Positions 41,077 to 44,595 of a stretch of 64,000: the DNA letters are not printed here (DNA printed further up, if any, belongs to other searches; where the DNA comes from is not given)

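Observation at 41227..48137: McrB-McrC translationally coupled to a UvrD helicase fused to a Cas4-like Fe-S nuclease: a candidate three-component modification-dependent system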

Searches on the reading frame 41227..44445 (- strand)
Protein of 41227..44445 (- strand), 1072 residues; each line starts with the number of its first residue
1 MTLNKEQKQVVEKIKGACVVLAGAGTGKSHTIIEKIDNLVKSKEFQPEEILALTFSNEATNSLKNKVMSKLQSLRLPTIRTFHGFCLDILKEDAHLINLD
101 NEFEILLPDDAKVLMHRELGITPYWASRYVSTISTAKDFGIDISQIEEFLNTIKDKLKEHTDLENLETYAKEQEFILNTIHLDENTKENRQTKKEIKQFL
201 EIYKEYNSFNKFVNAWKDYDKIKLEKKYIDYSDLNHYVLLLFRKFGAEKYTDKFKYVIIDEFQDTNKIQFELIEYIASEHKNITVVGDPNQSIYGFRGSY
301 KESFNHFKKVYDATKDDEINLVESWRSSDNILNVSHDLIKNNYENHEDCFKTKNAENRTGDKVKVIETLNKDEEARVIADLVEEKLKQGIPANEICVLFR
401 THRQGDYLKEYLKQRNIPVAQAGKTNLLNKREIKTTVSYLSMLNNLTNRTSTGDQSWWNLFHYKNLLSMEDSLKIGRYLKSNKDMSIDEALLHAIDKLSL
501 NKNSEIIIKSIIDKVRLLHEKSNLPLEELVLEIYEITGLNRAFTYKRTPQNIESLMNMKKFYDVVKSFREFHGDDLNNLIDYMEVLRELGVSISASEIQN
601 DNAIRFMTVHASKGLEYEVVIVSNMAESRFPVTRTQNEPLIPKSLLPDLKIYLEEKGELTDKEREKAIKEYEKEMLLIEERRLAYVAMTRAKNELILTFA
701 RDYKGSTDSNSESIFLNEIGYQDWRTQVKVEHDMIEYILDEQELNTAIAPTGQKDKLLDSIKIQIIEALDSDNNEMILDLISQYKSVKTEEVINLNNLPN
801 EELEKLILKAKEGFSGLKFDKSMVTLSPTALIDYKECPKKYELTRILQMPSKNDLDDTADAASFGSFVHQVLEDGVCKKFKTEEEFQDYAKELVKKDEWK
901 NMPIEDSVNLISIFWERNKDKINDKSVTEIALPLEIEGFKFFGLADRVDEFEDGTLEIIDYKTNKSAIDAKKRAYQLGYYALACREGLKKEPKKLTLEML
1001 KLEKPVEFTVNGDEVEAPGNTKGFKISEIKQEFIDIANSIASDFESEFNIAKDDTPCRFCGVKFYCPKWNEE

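Call 4: search_protein_families(library=pfam, proteins=[window:41227-44445:-], max_evalue=0.01)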
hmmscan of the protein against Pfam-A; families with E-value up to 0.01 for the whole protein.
window:41227-44445:- (1072 aa): 10 families
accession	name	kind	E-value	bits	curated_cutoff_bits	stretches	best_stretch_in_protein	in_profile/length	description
PF00580.27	UvrD-helicase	-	1.3e-64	218.9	23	1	3-311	1-270/271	UvrD/REP helicase N-terminal domain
PF13361.12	UvrD_C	-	4.6e-48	164.8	25.6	1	319-701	1-349/350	UvrD-like helicase C-terminal domain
PF12705.13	PDDEXK_1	-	3.6e-28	99.6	22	1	825-1067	1-247/247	PD-(D/E)XK nuclease superfamily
PF13245.12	AAA_19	-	1.5e-19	71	25.1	1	15-297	11-134/134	AAA domain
PF01443.25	Viral_helicase1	-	2e-10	41.3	21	0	247-307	52-118/228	Viral superfamily 1 RNA helicase core domain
PF13538.12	UvrD_C_2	-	5.4e-09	36.2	27.4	2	604-626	2-26/52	UvrD-like helicase C-terminal domain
PF13604.12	AAA_30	-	3.6e-07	30.5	27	1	2-67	1-66/191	AAA domain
PF13086.12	AAA_11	-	3.1e-06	27.6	27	1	3-291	2-249/257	AAA domain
PF10926.14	DUF2800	-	3.8e-06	26.8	21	1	856-1071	27-237/368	Protein of unknown function (DUF2800)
PF13087.12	AAA_12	-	1.5e-05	25.1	27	1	586-697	122-190/195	AAA domain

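Call 5: search_protein_families(library=padloc, proteins=[window:41227-44445:-], max_evalue=0.01)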
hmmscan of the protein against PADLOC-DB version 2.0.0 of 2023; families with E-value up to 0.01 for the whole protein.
window:41227-44445:- (1072 aa): 45 families (the best 25 are shown)
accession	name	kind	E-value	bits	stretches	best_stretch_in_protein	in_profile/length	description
PDLC03802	RTasHel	-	4.2e-71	238.7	2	2-445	5-365/675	DRT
PDLC00132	GajB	-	7.3e-66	221.1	3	182-637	142-574/625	UrvD helicase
PDLC00114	GajB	-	5.4e-60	201.6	3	132-632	102-576/635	UrvD helicase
PDLC00117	GajB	-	3.4e-56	189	3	206-636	169-547/604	UrvD helicase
PDLC00103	GajB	-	2.3e-49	166.9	1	2-709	16-586/612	UrvD helicase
PDLC00107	GajB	-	3.9e-48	162.4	3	171-422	136-376/587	UrvD helicase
PDLC00127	GajB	-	1.1e-41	141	2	171-398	116-343/594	UrvD helicase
PDLC00121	GajB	-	7.3e-38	128.4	2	191-438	147-377/565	UrvD helicase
PDLC00130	GajB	-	6.2e-35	118.5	3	221-419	171-363/589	UrvD helicase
PDLC00104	GajB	-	6.2e-34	115.7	2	2-415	3-318/574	UrvD helicase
PDLC00144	GajB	-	1.1e-32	111.4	3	222-444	127-350/559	UrvD helicase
PDLC00116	GajB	-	7.6e-32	108.7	3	249-414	155-315/557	UrvD helicase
PDLC00123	GajB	-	4.8e-31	106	3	186-509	107-419/540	UrvD helicase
PDLC00119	GajB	-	7.8e-30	102.3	1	8-499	9-447/565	UrvD helicase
PDLC00138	GajB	-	9.1e-30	101.9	2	171-414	135-375/581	UrvD helicase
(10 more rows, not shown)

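Call 6: search_protein_families(library=ncbifam, proteins=[window:41227-44445:-], max_evalue=0.01)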
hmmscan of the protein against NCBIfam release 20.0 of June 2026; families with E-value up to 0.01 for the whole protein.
window:41227-44445:- (1072 aa): 15 families
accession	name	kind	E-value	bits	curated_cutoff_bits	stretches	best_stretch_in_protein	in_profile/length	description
TIGR01073.1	pcrA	equivalog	3.8e-86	290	911.2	3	205-638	158-583/725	DNA helicase PcrA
NF008743.0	PRK11773.1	equivalog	6.4e-81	272.7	965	3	207-639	165-589/720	DNA helicase II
TIGR01074.1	rep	equivalog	1.6e-75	254.7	951.45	3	168-634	123-582/668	DNA helicase Rep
TIGR01075.1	uvrD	equivalog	5.9e-75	252.9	1144.45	3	207-638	160-583/715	DNA helicase II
NF008172.0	PRK10919.1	equivalog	3.3e-57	194.1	1168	3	210-633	162-581/673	DNA helicase Rep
TIGR02785.1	addA_Gpos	equivalog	1.5e-46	158.9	707.65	3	385-798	569-970/1234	helicase-exonuclease AddAB subunit AddA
NF008276.0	PRK11054.1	equivalog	3.2e-38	131.7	543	2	2-403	196-571/684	DNA helicase IV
TIGR02784.1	addA_alphas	equivalog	8.1e-38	130.4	860.75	3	575-706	748-876/1138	double-strand break repair helicase AddA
TIGR00609.1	recB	equivalog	4.1e-37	127.8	696.05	3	375-902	521-988/1175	exodeoxyribonuclease V subunit beta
NF010485.0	PRK13909.1-2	equivalog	2e-34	119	650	1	145-698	224-702/909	RecB-like helicase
NF010487.0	PRK13909.1-4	equivalog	3.5e-32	111.6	759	2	164-440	236-523/924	RecB-like helicase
NF008128.0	PRK10876.1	equivalog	3.7e-19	67.9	1697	3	250-340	374-462/1181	exodeoxyribonuclease V subunit beta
TIGR02786.1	addB_alphas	equivalog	2.1e-08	32.7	486.5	1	845-971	771-911/1024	double-strand break repair protein AddB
TIGR03623.1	TIGR03623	subfamily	3.6e-07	28.8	299.6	1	928-983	724-783/876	probable DNA repair protein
NF041254.1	motor_HelR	exception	7.8e-06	24.4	750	0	246-305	511-569/706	RNA polymerase recycling motor ATPase HelR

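Call 11: find_homologous_proteins(query=window:41227-44445:-, max_evalue=1e-20)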
Query window:41227-44445:- (1072 aa): 6344 proteins with E <= 1e-20 among 8000 candidates; the best 120 are listed.
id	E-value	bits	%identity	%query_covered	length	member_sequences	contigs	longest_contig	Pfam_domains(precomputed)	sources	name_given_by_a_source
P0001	0.0e+0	2378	100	100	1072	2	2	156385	PF13538.13,PF13087.13,PF13086.13,PF12705.14,PF01443.25,PF13604.13,PF13361.13,PF13245.13,PF10926.15,PF00580.28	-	-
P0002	0.0e+0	2114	88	100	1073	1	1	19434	PF13538.13,PF13087.13,PF13086.13,PF12705.14,PF01443.25,PF13604.13,PF13361.13,PF13245.13,PF00580.28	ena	-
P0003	0.0e+0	1878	77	100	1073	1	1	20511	PF13538.13,PF13087.13,PF13086.13,PF12705.14,PF01443.25,PF13604.13,PF13361.13,PF13245.13,PF10926.15,PF00580.28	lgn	-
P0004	0.0e+0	1736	72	100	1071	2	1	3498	PF13538.13,PF13087.13,PF12705.14,PF01443.25,PF13604.13,PF13361.13,PF13245.13,PF10926.15,PF00580.28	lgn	-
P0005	0.0e+0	1700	70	100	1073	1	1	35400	PF13538.13,PF13087.13,PF13086.13,PF12705.14,PF01443.25,PF13604.13,PF13361.13,PF13245.13,PF10926.15,PF00580.28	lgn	-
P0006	0.0e+0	1676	69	100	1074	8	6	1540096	PF13538.13,PF13087.13,PF12705.14,PF01443.25,PF13604.13,PF13361.13,PF13245.13,PF10926.15,PF00580.28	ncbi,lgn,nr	ncbi:ATP-dependent helicase [Candidatus Woesearchaeota archaeon]|nr:ATP-dependent helicase [Candidat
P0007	0.0e+0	1544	65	100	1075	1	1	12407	PF13538.13,PF13087.13,PF12705.14,PF01443.25,PF13361.13,PF13245.13,PF10926.15,PF00580.28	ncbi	-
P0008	0.0e+0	1442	60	100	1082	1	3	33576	PF13538.13,PF13087.13,PF12705.14,PF01443.25,PF13361.13,PF13245.13,PF10926.15,PF00580.28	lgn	-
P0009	0.0e+0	1229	52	100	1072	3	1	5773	PF13538.13,PF13087.13,PF12705.14,PF01443.25,PF13604.13,PF13361.13,PF13245.13,PF00580.28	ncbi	-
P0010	0.0e+0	1190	50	99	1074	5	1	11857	PF13538.13,PF13087.13,PF12705.14,PF01443.25,PF13361.13,PF13245.13,PF10926.15,PF00580.28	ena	-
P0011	0.0e+0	1184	52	99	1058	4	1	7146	PF13538.13,PF13087.13,PF12705.14,PF01443.25,PF13361.13,PF13245.13,PF00580.28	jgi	jgi:DNA helicase II / ATP-dependent DNA helicase PcrA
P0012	0.0e+0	1176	51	100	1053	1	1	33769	PF13538.13,PF13087.13,PF12705.14,PF01443.25,PF13604.13,PF13361.13,PF13245.13,PF10926.15,PF00580.28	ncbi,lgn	-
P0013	0.0e+0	1174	50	99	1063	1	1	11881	PF13538.13,PF13087.13,PF12705.14,PF01443.25,PF13604.13,PF13361.13,PF13245.13,PF00580.28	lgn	-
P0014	0.0e+0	1167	49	99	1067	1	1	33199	PF13538.13,PF13087.13,PF12705.14,PF01443.25,PF13361.13,PF13245.13,PF00580.28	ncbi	ncbi:MAG: ATP-dependent DNA helicase [archaeon]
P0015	0.0e+0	1164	53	99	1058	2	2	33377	PF13538.13,PF13087.13,PF12705.14,PF01443.25,PF13361.13,PF13245.13,PF00580.28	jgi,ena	jgi:DNA helicase II / ATP-dependent DNA helicase PcrA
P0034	0.0e+0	1123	49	99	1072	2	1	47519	PF13538.13,PF13087.13,PF12705.14,PF01443.25,PF13361.13,PF13245.13,PF10926.15,PF00580.28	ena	-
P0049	0.0e+0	1098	47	100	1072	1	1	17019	PF13538.13,PF13087.13,PF12705.14,PF01443.25,PF13361.13,PF13245.13,PF00580.28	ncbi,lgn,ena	-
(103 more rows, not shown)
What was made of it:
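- The family is widespread in DPANN: about 120 listed, mostly full-length homologues at 37-88% identity, and the few with a source name are mostly called Woesearchaeota, Nanoarchaeota/Nanobdellota or Pacearchaeota (call 11). About 50% identity across many DPANN lineages (call 11).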

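Call 12: find_encoding_contigs(protein=P0002, flank=10000, max_places=3)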
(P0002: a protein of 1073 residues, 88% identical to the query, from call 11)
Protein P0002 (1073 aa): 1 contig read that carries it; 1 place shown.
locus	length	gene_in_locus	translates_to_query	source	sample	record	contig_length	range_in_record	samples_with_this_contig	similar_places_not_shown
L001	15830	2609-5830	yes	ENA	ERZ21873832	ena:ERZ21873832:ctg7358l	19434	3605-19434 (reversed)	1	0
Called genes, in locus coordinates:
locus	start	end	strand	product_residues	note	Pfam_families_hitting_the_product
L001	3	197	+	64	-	?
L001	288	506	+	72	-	-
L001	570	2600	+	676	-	PF03235:GmrSD_N, PF07510:GmrSD_C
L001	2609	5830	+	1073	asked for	PF00580:UvrD-helicase, PF01443:Viral_helicase1 (faint), PF13086:AAA_11 (faint), PF13087:AAA_12 (faint), PF13245:AAA_19, PF13604:AAA_30 (faint), PF13361:UvrD_C, PF12705:PDDEXK_1, +1 more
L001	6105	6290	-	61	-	-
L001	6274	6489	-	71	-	-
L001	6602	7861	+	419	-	PF01609:DDE_Tnp_1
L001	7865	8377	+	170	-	PF04471:Mrr_cat, PF13156:Mrr_cat_2 (weak), PF22722:NA-iREase1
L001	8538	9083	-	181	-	-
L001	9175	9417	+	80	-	-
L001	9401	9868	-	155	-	-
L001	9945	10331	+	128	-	-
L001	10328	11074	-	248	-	PF01061:ABC2_membrane, PF12698:ABC2_membrane_3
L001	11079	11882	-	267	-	PF00005:ABC_tran, PF13304:AAA_21 (faint)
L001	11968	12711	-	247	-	-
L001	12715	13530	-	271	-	-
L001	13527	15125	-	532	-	-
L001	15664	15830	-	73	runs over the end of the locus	-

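Call 13: find_encoding_contigs(protein=P0003, flank=10000, max_places=3)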
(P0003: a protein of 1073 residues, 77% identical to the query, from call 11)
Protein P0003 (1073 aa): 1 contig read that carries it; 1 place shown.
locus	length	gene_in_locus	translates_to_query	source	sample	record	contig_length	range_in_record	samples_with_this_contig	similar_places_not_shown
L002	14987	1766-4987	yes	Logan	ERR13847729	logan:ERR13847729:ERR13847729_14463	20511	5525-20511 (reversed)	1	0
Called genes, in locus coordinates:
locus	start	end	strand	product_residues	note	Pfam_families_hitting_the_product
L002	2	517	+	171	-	?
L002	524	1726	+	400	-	-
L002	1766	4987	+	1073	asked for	PF00580:UvrD-helicase, PF01443:Viral_helicase1 (faint), PF13086:AAA_11 (weak), PF13087:AAA_12 (faint), PF13245:AAA_19, PF13361:UvrD_C, PF10926:DUF2800 (weak), PF12705:PDDEXK_1, +2 more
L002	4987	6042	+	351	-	PF06054:CoiA_nuc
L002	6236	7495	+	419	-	PF04434:SWIM (weak), PF01609:DDE_Tnp_1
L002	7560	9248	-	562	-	PF00515:TPR_1 (faint), PF07719:TPR_2 (faint), PF12569:NatA_aux_su (weak), PF12895:ANAPC3 (faint), PF13181:TPR_8 (faint), PF13424:TPR_12 (faint), PF13371:TPR_9, PF14559:TPR_19 (weak), +8 more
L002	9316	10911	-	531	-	PF01921:tRNA-synt_1f, PF01406:tRNA-synt_1e (faint)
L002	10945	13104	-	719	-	PF00162:PGK, PF00294:PfkB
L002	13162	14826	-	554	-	PF00482:T2SSF (faint)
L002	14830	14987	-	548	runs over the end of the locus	PF00437:T2SSE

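Call 14: find_encoding_contigs(protein=P0006, flank=10000, max_places=3)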
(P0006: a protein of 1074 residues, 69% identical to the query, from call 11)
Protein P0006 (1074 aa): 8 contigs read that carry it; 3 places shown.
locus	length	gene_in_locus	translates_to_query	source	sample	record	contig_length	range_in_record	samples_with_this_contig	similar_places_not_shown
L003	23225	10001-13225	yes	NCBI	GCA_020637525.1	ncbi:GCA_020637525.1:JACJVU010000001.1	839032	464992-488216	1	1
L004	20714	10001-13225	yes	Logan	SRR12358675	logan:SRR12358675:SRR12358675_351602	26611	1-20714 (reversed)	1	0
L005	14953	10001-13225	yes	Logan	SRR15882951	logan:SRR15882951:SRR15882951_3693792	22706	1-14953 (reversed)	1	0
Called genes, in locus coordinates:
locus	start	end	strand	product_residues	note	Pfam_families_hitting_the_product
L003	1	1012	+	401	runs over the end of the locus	PF01420:Methylase_S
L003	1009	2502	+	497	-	PF12161:HsdM_N (weak), PF02384:N6_Mtase, PF01170:UPF0020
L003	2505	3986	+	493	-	PF12161:HsdM_N, PF02384:N6_Mtase, PF01170:UPF0020, PF07669:Eco57I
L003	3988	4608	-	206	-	PF19810:HFX_2341_N, PF01047:MarR (weak)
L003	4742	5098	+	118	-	PF01541:GIY-YIG (faint)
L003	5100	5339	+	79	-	-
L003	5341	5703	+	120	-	PF04307:YdjM (weak)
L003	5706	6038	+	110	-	-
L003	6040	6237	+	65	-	-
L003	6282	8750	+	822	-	PF07728:AAA_5, PF28529:McrB_lid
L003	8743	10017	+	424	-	PF10117:McrBC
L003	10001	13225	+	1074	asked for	PF00580:UvrD-helicase, PF01443:Viral_helicase1 (faint), PF13087:AAA_12 (faint), PF13245:AAA_19, PF13604:AAA_30 (faint), PF13361:UvrD_C, PF10926:DUF2800 (weak), PF12705:PDDEXK_1, +1 more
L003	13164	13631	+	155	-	-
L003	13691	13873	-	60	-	-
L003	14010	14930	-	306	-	PF16795:Phage_integr_3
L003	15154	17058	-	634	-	PF27036:TreT-like_N, PF21269:TreT_GT1, PF00534:Glycos_transf_1, PF20706:GT4-conflict, PF13692:Glyco_trans_1_4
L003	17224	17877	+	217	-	PF01966:HD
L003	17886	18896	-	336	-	PF02572:CobA_CobO_BtuR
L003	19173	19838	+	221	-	-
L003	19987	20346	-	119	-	PF01475:FUR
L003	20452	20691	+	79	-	-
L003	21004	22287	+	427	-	PF02492:cobW, PF07683:CobW_C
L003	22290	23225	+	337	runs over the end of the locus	PF02492:cobW, PF07683:CobW_C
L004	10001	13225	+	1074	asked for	PF00580:UvrD-helicase, PF01443:Viral_helicase1 (faint), PF13087:AAA_12 (faint), PF13245:AAA_19, PF13604:AAA_30 (faint), PF13361:UvrD_C, PF10926:DUF2800 (weak), PF12705:PDDEXK_1, +1 more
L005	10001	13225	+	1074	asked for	PF00580:UvrD-helicase, PF01443:Viral_helicase1 (faint), PF13087:AAA_12 (faint), PF13245:AAA_19, PF13604:AAA_30 (faint), PF13361:UvrD_C, PF10926:DUF2800 (weak), PF12705:PDDEXK_1, +1 more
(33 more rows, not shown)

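Call 17: find_related_loci(query=A1, collection=genome_contigs, flank=10000)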
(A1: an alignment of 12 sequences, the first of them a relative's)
Query A1 (1072 aa) in genome_contigs; peptide patterns used: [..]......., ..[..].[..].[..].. (x = any residue, [..] = any of these).
600 stretches matched a pattern (row limit reached: there are more); 594 encode a relative of the query (tblastn E <= 1e-3); the best 80 are kept; 80 distinct loci.
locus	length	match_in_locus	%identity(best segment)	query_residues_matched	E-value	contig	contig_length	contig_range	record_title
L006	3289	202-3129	29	3-1066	5e-78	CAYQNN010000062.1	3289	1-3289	MAG TPA_asm: uncultured Candidatus Saccharibacteria bacterium isolate SRP214966_co5_352 genome assembly, contig: NODE_38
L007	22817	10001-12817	26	1-1067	3e-74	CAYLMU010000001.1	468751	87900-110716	MAG TPA_asm: uncultured Candidatus Saccharibacteria bacterium isolate SRP193661_co1_136 genome assembly, contig: NODE_4_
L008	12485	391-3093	25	1-1009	5e-70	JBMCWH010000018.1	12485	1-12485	MAG: Patescibacteria group bacterium isolate D4M11_71 NODE_2884_length_12485_cov_12.984151, whole genome shotgun sequenc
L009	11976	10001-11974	30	3-703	7e-69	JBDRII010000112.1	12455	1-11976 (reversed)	MAG: Patescibacteria group bacterium isolate MEGAHIT-group-1.58 k141_4275768, whole genome shotgun sequence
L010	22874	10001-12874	29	2-1070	5e-68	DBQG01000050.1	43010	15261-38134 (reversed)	MAG TPA_asm: Patescibacteria group bacterium UBA1400 UBA1400_contig_4553, whole genome shotgun sequence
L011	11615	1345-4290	30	3-1071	5e-68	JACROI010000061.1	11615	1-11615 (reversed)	MAG: Candidatus Magasanikbacteria bacterium isolate NC_groundwater_1957_Pr3_S-0.2um_43_6 scaffold_714584, whole genome s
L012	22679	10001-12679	26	1-966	8e-67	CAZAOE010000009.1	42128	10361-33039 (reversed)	MAG TPA_asm: uncultured Gammaproteobacteria bacterium isolate SRP178699_co1_436 genome assembly, contig: NODE_855_length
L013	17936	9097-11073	28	3-703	9e-67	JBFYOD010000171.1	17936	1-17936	MAG: Candidatus Aminicenantes bacterium isolate PPR_0111 k121_1083898, whole genome shotgun sequence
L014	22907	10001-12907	26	3-1066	5e-65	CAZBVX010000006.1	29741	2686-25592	MAG TPA_asm: uncultured Gammaproteobacteria bacterium isolate SRP294416_co1_736 genome assembly, contig: NODE_2726_lengt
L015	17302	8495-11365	28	3-1067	8e-65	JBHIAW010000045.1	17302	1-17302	MAG: bacterium isolate K_2_bin.52 NODE_1529_length_17302_cov_10.283702, whole genome shotgun sequence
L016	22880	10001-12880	25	3-1071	3e-63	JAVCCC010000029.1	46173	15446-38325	MAG: Candidatus Aceula lacicola isolate MAG_3300035698_1100 Ga0374944_044217, whole genome shotgun sequence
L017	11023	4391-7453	25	1-1066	7e-63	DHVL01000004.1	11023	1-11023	MAG TPA_asm: Candidatus Dojkabacteria bacterium UBA5209 UBA5209_contig_30248, whole genome shotgun sequence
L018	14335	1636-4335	25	3-993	5e-63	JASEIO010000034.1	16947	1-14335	MAG: bacterium isolate Yes71-08 NODE_34_length_16947_cov_34.144033, whole genome shotgun sequence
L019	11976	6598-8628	27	3-718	3e-62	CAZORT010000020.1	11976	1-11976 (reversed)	MAG TPA_asm: uncultured Thermotogae bacterium isolate binchicken_co247_22 genome assembly, contig: NODE_367_length_11976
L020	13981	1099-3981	25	3-1066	9e-62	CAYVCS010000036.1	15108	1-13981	MAG TPA_asm: uncultured Gammaproteobacteria bacterium isolate binchicken_co203_149 genome assembly, contig: k141_2709292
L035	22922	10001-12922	27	1-1072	2e-58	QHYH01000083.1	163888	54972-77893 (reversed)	MAG: Acidobacteria bacterium isolate gp2 AA93 14_0903_09_30cm_scaffold_4_curated, whole genome shotgun sequence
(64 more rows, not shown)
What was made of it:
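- On UvrD-Cas4 fusion family: Full-length 25-30% matches to Saccharibacteria and Patescibacteria fusions were seen (call 17).
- Tried and rejected: genome_contigs scan with the full-length helicase alignment (call 17).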
